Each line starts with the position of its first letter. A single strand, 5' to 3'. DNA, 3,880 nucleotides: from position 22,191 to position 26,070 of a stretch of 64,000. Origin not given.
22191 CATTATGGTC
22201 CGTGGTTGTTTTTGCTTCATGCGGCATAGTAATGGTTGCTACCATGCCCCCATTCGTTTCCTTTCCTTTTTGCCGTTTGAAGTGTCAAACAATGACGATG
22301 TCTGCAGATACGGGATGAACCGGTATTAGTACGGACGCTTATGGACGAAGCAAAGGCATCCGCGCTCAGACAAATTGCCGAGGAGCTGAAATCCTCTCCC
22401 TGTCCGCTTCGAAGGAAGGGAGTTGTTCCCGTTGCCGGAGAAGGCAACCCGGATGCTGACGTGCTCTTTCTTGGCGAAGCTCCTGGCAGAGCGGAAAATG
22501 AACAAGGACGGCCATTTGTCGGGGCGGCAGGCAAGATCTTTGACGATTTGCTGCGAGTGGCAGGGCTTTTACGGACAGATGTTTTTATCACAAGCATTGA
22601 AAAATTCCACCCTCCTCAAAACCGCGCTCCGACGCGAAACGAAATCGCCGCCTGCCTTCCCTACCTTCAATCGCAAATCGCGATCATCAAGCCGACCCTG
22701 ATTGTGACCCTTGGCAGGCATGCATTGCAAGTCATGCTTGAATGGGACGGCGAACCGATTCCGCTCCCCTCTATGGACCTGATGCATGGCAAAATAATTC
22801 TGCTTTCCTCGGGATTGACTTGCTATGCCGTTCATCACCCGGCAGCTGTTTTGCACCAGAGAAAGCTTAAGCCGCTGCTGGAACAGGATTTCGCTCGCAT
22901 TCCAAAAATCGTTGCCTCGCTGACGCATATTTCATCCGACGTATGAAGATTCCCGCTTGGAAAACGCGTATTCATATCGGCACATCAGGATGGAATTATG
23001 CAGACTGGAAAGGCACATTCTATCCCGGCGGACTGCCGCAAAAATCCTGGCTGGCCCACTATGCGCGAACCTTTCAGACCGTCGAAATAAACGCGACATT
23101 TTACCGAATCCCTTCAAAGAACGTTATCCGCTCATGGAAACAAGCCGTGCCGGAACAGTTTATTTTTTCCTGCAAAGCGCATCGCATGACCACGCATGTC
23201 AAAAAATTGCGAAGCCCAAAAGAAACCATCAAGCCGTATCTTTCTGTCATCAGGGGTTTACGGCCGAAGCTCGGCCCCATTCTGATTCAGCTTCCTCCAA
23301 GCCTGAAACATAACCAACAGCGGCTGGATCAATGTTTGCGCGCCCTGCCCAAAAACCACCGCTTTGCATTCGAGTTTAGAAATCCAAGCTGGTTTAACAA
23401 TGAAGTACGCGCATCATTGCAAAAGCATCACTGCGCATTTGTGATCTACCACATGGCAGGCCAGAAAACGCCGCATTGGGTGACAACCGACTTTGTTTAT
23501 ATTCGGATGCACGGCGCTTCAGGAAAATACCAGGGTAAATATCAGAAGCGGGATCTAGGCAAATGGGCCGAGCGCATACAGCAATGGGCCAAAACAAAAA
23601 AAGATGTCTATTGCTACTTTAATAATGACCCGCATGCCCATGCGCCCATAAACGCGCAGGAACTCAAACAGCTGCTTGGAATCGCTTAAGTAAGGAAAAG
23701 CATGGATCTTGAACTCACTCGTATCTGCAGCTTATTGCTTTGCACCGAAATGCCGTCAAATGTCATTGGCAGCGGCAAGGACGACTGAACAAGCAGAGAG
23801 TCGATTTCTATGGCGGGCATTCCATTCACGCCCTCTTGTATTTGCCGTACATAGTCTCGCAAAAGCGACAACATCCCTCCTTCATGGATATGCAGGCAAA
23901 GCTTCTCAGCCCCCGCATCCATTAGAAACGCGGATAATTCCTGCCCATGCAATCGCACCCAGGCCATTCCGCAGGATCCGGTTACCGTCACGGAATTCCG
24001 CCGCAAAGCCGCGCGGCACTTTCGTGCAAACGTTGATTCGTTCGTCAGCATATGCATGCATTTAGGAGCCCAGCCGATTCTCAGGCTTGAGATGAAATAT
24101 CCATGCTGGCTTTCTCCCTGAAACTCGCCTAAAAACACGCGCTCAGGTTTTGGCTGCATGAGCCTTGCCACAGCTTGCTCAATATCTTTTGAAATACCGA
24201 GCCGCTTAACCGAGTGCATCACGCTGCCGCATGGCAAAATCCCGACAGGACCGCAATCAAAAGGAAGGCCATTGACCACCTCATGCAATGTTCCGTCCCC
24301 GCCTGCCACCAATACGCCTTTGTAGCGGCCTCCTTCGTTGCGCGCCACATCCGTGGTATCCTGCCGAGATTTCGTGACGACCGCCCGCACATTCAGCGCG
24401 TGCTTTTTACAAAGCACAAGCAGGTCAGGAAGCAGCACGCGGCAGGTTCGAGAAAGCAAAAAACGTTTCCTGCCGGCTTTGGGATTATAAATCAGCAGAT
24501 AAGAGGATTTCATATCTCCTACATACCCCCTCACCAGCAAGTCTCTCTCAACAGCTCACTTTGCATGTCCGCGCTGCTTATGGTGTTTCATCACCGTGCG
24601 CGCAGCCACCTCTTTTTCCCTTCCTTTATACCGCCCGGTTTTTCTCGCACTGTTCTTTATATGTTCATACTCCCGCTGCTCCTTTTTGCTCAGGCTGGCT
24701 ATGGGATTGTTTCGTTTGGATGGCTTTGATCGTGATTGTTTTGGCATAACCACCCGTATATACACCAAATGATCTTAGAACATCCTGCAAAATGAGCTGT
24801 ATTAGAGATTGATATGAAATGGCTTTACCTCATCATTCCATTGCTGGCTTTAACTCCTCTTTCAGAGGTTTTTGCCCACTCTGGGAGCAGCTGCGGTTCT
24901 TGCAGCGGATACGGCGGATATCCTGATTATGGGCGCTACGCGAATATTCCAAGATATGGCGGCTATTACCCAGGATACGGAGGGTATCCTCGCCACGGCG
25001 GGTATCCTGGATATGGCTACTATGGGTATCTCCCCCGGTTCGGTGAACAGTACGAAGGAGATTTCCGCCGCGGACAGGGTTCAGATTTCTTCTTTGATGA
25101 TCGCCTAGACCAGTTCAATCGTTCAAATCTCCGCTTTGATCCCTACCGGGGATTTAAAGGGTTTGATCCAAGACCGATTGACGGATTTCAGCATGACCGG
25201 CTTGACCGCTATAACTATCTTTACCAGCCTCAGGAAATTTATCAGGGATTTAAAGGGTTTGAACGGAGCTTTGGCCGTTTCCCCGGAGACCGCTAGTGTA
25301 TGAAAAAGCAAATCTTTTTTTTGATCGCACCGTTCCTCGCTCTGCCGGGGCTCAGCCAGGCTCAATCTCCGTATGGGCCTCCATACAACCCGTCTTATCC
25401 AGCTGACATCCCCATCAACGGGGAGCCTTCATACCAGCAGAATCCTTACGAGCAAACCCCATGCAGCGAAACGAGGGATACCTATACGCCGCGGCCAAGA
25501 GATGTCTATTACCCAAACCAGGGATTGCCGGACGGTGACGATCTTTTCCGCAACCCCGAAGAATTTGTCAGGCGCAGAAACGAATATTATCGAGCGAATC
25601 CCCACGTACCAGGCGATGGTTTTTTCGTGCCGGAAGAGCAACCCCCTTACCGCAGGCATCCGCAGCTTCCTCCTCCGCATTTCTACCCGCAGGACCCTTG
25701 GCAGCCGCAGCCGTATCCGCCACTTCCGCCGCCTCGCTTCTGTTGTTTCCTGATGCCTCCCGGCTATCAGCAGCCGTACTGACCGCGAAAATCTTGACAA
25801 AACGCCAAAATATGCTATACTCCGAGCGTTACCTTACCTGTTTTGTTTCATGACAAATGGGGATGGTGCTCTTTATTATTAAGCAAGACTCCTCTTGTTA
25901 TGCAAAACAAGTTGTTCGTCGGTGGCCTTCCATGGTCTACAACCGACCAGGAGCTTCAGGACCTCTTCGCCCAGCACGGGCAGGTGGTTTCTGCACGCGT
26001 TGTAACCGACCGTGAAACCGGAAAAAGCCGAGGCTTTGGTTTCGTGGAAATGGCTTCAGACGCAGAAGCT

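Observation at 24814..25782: Tandem pair of equal-length secreted Tyr-rich low-complexity proteins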

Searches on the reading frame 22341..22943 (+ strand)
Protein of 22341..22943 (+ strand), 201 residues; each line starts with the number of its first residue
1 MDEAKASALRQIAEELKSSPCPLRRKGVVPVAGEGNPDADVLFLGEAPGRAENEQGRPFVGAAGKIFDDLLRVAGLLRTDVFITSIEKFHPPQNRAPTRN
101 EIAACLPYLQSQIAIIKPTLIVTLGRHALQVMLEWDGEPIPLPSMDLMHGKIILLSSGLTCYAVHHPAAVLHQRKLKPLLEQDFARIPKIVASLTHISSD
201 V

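Call 4: search_protein_families(library=pfam, proteins=[window:22341-22943:+], max_evalue=0.01)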
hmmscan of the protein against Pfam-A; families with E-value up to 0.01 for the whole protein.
window:22341-22943:+ (201 aa): 1 family
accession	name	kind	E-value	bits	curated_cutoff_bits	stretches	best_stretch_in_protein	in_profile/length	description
PF03167.25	UDG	-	2.3e-31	109.2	24.3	1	33-177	2-128/141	Uracil DNA glycosylase superfamily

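Call 64: list_cluster_members(proteins=[window:22341-22943:+, window:22943-23686:+, window:23686-24513:-, window:25900-26148:+, window:26315-26770:+, window:26783-27223:+, window:27282-28790:-, window:28908-29264:+, window:30062-31435:-, window:32011-35826:-])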
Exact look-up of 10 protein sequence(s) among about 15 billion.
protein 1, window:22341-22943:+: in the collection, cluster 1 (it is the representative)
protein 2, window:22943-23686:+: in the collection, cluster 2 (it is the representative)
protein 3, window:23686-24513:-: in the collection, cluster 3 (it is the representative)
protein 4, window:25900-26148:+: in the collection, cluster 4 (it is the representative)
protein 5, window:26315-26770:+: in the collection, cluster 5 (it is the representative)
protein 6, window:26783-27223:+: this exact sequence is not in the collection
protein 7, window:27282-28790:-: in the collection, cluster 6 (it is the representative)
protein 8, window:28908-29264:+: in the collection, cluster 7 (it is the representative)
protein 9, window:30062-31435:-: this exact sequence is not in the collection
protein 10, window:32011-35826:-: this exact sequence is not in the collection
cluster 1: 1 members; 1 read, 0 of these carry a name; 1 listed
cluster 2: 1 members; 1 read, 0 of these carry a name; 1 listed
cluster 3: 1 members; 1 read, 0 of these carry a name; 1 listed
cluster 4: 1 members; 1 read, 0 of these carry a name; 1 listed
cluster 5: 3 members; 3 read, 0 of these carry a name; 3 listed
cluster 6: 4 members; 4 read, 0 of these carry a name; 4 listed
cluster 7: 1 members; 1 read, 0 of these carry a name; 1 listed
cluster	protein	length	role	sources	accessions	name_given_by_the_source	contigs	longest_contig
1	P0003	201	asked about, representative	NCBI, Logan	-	-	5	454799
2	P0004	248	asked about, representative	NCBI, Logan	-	-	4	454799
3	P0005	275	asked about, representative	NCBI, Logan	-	-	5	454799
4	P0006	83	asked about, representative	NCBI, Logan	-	-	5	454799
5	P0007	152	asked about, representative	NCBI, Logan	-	-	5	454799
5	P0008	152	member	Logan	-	-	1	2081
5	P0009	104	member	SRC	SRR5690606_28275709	-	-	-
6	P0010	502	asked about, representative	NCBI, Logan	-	-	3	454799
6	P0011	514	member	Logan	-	-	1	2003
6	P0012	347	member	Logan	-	-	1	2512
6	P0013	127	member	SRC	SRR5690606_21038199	-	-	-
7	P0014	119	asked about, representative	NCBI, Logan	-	-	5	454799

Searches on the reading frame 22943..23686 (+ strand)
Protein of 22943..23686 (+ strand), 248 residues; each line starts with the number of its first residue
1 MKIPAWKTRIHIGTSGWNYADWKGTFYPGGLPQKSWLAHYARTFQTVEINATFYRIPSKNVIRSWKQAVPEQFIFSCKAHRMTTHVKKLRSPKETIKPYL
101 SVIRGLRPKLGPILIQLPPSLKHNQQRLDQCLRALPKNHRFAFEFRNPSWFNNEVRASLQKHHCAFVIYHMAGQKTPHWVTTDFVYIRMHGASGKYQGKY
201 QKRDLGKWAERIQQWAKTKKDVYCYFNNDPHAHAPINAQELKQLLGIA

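Call 4: search_protein_families(library=pfam, proteins=[window:22943-23686:+], max_evalue=0.01)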
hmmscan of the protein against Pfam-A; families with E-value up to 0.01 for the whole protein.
window:22943-23686:+ (248 aa): 1 family
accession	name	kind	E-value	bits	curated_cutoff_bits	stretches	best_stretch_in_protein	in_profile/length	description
PF01904.24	DUF72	-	1.2e-74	251.5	25.3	1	27-244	1-217/217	Protein of unknown function DUF72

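Call 37: find_related_loci(query=window:22943-23686:+, collection=metagenome_contigs, flank=10000)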
Query window:22943-23686:+ (248 aa) in metagenome_contigs; peptide patterns used: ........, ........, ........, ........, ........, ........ (x = any residue, [..] = any of these).
91 stretches matched a pattern; 6 encode a relative of the query (tblastn E <= 1e-3); 6 distinct loci.
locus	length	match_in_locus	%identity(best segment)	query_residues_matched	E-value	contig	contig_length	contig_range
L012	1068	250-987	43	4-247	2e-65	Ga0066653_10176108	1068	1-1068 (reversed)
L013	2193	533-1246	44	9-243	9e-62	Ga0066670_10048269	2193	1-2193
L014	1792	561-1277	43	9-245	2e-62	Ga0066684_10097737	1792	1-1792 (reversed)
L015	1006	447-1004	47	9-191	2e-52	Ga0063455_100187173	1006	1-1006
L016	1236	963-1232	49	9-97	3e-27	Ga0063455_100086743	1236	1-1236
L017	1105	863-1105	53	9-88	5e-27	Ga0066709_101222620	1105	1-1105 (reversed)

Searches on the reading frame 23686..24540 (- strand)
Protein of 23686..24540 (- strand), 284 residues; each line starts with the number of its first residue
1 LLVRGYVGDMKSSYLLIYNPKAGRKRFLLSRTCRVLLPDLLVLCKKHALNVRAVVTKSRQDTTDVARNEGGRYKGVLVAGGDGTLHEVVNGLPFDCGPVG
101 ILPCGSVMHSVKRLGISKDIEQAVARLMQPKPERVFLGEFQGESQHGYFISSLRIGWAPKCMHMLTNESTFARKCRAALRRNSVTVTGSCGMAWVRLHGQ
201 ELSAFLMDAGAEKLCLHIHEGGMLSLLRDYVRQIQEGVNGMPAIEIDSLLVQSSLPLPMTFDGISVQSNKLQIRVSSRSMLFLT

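Call 4: search_protein_families(library=pfam, proteins=[window:23686-24540:-], max_evalue=0.01)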
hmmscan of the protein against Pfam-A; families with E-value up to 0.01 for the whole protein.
window:23686-24540:- (284 aa): 1 family
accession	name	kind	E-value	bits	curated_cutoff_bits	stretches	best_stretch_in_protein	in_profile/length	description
PF00781.29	DAGK_cat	-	1.4e-19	70.4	23.6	1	14-138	2-123/125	Diacylglycerol kinase catalytic domain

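Call 22: find_related_loci(query=window:23686-24513:-, collection=genome_contigs, flank=10000)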
Query window:23686-24513:- (275 aa) in genome_contigs; peptide patterns used: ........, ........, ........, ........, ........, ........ (x = any residue, [..] = any of these).
160 stretches matched a pattern; 7 encode a relative of the query (tblastn E <= 1e-3); 7 distinct loci.
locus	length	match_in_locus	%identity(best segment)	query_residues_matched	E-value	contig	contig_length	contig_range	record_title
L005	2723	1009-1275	38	46-134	2e-9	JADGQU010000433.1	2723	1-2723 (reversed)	MAG: Gemmatimonadaceae bacterium isolate Chersky.30_11 contig-100_6412, whole genome shotgun sequence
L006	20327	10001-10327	33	28-134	1e-7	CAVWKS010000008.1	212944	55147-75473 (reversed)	MAG: uncultured Actinomycetes bacterium isolate MFD08700.bin.2.48 genome assembly, contig: contig_18517, whole genome sh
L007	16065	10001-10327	30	28-134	2e-7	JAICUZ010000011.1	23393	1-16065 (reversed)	MAG: Burkholderiales bacterium isolate HEB_FP_1_bin.11 k141_804395_length_23393_cov_12.4206, whole genome shotgun sequen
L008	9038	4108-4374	36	46-134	2e-7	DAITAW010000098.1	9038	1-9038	MAG TPA_asm: Gaiellaceae bacterium isolate CTOTU41511 NODE_8296_length_9038_cov_16.526439, whole genome shotgun sequence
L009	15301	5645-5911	33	46-134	4e-7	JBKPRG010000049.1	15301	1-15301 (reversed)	MAG: Actinomycetota bacterium isolate GS_EKS_MAG_00055 GS_EKS_000001622149, whole genome shotgun sequence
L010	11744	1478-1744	34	46-134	8e-7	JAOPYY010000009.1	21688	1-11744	MAG: Actinomycetes bacterium isolate RYN_240 scaffold_957678, whole genome shotgun sequence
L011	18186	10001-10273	32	44-134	2e-5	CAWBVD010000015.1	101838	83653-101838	MAG: uncultured Actinomycetes bacterium isolate MFD03975.bin.2.139 genome assembly, contig: contig_45877, whole genome s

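Call 48: find_encoding_contigs(protein=window:23686-24513:-, flank=5000, max_places=10)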
Protein window:23686-24513:- (275 aa): 5 contigs read that carry it; 3 places shown.
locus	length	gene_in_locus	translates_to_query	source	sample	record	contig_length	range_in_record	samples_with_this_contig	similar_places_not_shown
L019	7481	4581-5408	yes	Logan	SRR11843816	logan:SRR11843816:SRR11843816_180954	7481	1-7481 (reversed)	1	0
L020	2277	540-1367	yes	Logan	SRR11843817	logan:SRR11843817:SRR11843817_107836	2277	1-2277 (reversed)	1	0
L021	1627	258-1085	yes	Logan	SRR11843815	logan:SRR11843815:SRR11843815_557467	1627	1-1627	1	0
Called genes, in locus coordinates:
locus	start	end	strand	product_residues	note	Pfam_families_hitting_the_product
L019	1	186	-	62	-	?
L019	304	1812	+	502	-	PF01946:Thi4 (weak), PF01266:DAO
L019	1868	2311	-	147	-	-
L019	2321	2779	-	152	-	PF01814:Hemerythrin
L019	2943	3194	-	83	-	PF00076:RRM_1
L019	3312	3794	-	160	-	-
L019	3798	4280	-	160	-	-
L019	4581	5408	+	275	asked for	PF00781:DAGK_cat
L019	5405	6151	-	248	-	PF01904:DUF72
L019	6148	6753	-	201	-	PF03167:UDG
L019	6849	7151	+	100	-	-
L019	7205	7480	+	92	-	?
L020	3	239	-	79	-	?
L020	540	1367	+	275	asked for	PF00781:DAGK_cat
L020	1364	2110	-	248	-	PF01904:DUF72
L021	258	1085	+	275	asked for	PF00781:DAGK_cat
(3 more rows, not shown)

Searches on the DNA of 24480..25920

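Call 57: search_rna_families(source=window, start=24480, end=25920, threshold=evalue, max_evalue=1)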
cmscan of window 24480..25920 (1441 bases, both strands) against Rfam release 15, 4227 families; matches with E-value up to 1: 0.
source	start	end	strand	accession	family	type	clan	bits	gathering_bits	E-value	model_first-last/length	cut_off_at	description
